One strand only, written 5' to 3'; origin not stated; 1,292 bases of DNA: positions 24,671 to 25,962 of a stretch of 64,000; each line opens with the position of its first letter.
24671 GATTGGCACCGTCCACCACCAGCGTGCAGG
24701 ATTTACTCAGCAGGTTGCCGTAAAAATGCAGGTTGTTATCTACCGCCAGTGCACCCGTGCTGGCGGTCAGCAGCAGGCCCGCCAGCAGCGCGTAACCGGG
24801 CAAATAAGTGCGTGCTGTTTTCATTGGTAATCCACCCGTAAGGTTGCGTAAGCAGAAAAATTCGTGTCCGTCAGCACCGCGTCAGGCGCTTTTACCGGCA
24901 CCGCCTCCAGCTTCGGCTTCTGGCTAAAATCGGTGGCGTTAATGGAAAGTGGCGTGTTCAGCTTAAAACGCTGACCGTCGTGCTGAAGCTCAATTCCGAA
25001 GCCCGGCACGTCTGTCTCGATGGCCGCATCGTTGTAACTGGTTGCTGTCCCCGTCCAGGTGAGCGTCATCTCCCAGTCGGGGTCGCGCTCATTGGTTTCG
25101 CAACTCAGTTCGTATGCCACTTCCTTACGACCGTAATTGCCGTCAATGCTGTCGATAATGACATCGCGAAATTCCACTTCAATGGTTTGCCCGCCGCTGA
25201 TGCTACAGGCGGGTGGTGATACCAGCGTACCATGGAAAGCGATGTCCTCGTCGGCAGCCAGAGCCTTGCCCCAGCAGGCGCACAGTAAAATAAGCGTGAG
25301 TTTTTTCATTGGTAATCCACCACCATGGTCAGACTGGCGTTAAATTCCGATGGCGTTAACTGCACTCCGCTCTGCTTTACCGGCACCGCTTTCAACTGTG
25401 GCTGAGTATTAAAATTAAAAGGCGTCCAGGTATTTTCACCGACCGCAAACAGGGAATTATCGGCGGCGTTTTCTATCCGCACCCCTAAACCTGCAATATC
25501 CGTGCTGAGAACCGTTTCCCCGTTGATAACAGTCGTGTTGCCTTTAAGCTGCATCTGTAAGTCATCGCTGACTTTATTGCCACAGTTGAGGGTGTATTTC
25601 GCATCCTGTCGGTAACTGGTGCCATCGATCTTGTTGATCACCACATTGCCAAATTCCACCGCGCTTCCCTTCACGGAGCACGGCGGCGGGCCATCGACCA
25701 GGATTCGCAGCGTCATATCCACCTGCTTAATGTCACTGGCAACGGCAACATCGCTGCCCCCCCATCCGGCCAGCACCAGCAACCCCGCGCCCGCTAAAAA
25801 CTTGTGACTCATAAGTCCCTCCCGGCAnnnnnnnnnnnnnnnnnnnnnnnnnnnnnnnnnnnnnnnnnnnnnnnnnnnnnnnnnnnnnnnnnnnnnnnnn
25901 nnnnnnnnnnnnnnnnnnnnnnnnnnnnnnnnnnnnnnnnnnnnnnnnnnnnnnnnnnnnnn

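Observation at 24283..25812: Tight coupling of fimbrial minor subunit genes by ATGA-type overlaps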

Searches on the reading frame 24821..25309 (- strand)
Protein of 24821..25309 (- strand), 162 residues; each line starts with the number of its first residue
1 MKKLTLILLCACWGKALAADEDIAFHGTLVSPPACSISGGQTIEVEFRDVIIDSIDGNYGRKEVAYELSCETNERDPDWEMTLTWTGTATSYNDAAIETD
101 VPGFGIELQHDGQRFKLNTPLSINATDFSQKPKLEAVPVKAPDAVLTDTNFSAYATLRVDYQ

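Call 8: search_protein_families(library=pfam, proteins=[window:24821-25309:-])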
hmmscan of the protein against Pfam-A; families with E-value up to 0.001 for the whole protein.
window:24821-25309:- (162 aa): 1 family
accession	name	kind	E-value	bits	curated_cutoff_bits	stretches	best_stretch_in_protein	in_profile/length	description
PF00419.26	Fimbrial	-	9.1e-14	52.4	25.6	1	23-162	1-151/151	Fimbrial protein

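Call 44: search_protein_families(library=ncbifam, proteins=[window:24821-25309:-])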
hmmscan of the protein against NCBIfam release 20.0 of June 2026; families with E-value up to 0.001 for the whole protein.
window:24821-25309:- (162 aa): 5 families
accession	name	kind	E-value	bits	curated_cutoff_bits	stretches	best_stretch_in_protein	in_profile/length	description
NF011815.0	PRK15287.1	equivalog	5.4e-41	140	253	1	1-162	1-158/158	fimbrial minor subunit StfF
NF011807.0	PRK15276.1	equivalog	7.9e-38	129.9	252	1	15-162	12-156/156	putative fimbrial subunit SteE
NF011806.0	PRK15275.1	equivalog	8.3e-17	61.4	250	1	7-162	11-168/168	putative fimbrial protein SteD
NF011814.0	PRK15286.1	equivalog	6.5e-16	58.3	264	1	31-162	41-170/170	putative minor fimbrial subunit StfE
NF011736.0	PRK15189.1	equivalog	0.00033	19.9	517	1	22-161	186-334/335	fimbrial protein BcfD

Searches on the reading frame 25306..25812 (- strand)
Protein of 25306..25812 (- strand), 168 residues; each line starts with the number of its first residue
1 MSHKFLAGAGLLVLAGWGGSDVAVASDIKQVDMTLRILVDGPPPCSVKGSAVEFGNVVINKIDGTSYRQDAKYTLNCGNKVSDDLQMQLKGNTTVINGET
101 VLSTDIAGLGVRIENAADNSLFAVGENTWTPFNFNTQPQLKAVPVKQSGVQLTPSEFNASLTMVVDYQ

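Call 8: search_protein_families(library=pfam, proteins=[window:25306-25812:-])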
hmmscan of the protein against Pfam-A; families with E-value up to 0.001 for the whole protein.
window:25306-25812:- (168 aa): 1 family
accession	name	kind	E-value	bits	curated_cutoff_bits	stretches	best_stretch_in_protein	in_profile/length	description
PF00419.26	Fimbrial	-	5.6e-16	59.6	25.6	1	41-168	9-151/151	Fimbrial protein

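Call 44: search_protein_families(library=ncbifam, proteins=[window:25306-25812:-])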
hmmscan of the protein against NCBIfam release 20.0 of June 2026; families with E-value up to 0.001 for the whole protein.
window:25306-25812:- (168 aa): 4 families
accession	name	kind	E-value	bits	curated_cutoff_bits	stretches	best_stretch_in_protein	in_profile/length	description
NF011814.0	PRK15286.1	equivalog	1.5e-45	154.8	264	1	22-168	22-170/170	putative minor fimbrial subunit StfE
NF011806.0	PRK15275.1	equivalog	1.1e-38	132.6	250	1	11-168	9-168/168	putative fimbrial protein SteD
NF011815.0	PRK15287.1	equivalog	2.7e-22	79.2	253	1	41-168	30-158/158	fimbrial minor subunit StfF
NF011807.0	PRK15276.1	equivalog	1.3e-14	54.5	252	1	41-168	28-156/156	putative fimbrial subunit SteE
